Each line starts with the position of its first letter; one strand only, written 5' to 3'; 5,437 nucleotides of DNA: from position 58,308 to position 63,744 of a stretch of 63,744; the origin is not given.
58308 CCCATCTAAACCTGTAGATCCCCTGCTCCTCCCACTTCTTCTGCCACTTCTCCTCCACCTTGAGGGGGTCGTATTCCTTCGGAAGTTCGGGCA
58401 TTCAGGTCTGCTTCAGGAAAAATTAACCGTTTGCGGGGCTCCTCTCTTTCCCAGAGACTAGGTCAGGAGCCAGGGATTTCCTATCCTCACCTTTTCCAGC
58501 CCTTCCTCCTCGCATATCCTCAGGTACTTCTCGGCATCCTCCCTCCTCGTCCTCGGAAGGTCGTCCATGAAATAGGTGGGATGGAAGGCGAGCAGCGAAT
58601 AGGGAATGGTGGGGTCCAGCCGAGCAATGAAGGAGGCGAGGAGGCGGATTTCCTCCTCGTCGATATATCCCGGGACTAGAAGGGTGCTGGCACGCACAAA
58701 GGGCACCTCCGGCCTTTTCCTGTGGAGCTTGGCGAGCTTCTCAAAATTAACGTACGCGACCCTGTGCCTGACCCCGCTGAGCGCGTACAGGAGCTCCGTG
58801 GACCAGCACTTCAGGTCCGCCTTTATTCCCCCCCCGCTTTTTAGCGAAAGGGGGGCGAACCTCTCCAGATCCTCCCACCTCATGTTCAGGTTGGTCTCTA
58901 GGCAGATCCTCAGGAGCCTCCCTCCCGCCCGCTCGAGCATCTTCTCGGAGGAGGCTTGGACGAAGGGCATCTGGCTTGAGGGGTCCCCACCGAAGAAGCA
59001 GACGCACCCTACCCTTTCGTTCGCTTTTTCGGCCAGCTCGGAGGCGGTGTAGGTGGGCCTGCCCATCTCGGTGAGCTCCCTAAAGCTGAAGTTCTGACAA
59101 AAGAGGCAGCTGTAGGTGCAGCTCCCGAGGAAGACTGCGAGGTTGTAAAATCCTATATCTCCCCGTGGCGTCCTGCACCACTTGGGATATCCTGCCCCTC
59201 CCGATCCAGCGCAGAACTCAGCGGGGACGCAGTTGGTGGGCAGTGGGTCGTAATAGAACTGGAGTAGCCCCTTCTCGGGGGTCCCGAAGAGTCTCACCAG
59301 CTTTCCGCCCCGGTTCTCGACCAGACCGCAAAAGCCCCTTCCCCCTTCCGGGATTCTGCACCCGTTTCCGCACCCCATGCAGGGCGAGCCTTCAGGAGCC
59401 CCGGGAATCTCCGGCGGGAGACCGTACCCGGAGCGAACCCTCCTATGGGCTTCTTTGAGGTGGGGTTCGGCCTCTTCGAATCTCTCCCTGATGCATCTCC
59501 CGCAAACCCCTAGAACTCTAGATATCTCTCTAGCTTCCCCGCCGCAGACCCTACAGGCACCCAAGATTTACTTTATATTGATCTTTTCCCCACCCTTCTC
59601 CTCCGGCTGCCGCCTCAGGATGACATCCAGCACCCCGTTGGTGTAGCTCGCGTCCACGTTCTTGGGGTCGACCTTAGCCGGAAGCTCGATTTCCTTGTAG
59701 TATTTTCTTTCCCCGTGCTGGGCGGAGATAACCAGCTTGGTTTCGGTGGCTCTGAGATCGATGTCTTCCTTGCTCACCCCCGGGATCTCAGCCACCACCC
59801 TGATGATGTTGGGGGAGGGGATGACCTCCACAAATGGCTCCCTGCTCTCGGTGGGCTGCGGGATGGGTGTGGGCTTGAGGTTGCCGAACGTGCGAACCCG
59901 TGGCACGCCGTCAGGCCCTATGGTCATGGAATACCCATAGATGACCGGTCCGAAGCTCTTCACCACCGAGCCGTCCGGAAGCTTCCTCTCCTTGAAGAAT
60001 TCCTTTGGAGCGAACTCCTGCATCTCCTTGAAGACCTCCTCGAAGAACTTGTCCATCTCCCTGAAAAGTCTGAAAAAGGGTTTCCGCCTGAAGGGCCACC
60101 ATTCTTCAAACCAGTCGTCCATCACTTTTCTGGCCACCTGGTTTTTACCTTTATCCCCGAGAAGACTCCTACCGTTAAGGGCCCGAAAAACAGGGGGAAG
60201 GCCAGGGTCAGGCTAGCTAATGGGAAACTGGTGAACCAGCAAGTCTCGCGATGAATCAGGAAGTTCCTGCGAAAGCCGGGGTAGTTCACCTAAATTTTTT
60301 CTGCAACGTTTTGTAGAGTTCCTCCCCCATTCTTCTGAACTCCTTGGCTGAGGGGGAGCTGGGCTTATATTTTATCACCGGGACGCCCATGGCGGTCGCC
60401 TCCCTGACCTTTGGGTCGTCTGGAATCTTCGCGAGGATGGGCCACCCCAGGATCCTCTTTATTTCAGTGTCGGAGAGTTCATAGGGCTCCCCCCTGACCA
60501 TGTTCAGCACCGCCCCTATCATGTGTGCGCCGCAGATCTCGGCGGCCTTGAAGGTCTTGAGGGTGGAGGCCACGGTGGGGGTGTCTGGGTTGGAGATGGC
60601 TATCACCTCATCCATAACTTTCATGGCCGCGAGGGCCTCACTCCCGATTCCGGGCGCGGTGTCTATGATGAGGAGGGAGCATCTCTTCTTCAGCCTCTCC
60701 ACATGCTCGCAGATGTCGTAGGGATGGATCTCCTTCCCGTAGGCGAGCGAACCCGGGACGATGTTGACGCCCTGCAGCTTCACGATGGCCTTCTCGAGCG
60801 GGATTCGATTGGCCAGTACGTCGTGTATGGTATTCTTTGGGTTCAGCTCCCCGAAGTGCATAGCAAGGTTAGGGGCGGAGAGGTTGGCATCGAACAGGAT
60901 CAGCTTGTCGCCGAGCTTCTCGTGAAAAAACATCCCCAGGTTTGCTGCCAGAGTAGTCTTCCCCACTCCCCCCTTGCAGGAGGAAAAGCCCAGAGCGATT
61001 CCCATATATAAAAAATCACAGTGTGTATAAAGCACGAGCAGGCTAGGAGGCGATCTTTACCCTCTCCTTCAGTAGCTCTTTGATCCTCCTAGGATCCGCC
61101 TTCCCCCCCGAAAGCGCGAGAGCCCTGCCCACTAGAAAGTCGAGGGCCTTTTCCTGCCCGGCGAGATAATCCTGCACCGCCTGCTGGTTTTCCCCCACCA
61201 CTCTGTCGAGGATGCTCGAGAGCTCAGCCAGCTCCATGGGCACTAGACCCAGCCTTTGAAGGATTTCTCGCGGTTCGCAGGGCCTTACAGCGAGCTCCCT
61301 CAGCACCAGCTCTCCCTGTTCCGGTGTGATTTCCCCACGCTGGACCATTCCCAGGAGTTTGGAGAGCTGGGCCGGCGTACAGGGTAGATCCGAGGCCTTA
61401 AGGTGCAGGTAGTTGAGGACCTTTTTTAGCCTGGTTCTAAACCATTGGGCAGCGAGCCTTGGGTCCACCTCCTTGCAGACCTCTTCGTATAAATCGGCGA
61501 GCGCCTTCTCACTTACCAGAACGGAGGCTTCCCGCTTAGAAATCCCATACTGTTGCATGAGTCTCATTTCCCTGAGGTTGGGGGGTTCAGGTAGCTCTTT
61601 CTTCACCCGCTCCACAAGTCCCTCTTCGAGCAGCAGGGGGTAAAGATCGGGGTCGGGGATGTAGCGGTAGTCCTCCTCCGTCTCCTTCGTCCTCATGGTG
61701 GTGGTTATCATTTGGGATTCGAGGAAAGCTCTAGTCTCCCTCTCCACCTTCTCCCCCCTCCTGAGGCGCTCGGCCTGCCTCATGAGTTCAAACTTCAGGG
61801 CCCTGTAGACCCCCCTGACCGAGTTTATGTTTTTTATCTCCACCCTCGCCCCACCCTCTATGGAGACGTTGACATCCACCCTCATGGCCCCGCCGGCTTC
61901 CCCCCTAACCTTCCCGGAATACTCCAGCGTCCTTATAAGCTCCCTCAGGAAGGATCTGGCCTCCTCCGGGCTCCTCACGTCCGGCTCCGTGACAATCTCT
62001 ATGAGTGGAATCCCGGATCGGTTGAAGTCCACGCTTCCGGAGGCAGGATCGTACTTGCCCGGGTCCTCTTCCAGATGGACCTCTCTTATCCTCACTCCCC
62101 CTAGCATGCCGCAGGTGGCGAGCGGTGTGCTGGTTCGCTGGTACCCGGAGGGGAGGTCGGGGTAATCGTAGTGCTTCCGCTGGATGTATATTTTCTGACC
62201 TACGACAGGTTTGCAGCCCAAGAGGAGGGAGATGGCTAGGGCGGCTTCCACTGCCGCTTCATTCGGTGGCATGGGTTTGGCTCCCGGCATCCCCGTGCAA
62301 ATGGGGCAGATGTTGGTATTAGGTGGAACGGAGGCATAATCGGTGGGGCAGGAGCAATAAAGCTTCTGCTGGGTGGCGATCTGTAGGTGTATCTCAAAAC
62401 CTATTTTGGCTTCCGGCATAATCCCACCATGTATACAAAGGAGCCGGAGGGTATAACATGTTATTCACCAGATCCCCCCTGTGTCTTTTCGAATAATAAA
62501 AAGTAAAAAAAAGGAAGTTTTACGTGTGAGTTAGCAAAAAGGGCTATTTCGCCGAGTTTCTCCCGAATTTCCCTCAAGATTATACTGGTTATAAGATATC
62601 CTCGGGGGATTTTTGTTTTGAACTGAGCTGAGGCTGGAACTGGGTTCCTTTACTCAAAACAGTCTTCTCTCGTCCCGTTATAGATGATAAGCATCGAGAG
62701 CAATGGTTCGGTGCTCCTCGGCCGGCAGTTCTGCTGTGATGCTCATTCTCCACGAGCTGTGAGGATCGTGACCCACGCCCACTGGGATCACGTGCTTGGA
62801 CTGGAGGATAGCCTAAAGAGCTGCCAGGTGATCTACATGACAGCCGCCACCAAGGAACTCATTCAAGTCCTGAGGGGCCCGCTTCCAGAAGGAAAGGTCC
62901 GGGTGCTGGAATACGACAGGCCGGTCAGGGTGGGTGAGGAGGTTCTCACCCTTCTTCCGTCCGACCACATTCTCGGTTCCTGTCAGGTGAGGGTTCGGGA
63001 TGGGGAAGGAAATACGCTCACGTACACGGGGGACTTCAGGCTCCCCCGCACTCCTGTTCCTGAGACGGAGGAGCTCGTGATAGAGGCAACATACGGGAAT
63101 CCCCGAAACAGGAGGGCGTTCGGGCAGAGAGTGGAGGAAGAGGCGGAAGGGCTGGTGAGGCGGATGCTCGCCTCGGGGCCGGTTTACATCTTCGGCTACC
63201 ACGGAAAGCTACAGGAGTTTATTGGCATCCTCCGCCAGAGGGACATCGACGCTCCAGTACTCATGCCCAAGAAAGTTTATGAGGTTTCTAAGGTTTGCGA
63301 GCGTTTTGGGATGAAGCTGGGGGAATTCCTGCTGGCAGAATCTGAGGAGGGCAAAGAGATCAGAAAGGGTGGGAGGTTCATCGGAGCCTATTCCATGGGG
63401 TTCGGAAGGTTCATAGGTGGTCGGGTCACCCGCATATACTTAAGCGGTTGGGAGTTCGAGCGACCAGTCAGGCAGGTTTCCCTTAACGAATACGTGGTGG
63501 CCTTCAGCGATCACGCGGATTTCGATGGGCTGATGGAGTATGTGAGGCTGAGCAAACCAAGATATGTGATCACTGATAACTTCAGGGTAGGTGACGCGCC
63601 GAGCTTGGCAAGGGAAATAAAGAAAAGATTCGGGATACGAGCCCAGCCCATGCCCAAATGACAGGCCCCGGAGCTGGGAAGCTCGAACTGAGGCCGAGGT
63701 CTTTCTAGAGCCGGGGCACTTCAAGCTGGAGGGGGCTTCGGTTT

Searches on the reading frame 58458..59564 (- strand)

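Call 58: search_protein_families(library=pfam, proteins=[window:58458-59564:-], max_evalue=0.00001)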
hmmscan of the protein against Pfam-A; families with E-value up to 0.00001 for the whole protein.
window:58458-59564:- (368 aa): 1 family
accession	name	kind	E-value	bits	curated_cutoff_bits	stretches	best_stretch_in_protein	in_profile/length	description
PF04055.27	Radical_SAM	-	2e-09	38.2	29.5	1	147-257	5-115/166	Radical SAM superfamily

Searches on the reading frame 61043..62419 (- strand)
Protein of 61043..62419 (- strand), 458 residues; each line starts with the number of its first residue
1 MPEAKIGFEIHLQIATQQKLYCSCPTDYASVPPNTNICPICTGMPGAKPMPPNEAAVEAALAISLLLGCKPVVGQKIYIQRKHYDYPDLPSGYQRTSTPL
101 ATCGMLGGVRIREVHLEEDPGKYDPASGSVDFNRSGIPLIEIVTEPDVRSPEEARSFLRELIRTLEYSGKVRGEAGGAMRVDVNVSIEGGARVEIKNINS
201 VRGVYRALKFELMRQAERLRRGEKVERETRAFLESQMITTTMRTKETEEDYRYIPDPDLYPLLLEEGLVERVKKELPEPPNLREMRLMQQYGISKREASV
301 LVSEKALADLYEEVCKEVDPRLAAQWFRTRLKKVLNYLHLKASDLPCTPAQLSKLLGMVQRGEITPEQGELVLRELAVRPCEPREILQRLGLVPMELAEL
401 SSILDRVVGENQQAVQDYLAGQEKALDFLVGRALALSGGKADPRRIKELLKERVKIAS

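Call 58: search_protein_families(library=pfam, proteins=[window:61043-62419:-], max_evalue=0.00001)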
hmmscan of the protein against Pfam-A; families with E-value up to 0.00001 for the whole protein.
window:61043-62419:- (458 aa): 2 families
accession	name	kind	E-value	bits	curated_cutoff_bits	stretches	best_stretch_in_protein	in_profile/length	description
PF02934.20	GatB_N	-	7.1e-83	278.4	23.4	1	5-269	2-276/277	GatB/GatE catalytic domain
PF02637.23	GatB_Yqey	-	4.6e-31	108.1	27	1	309-453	1-147/148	GatB domain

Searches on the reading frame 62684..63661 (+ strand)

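Call 58: search_protein_families(library=pfam, proteins=[window:62684-63661:+], max_evalue=0.00001)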
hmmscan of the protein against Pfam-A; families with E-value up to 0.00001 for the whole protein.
window:62684-63661:+ (325 aa): 1 family
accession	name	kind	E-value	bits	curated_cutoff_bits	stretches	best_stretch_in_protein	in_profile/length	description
PF12706.13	Lactamase_B_2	-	7e-06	26.2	27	0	28-120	35-145/200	Beta-lactamase superfamily domain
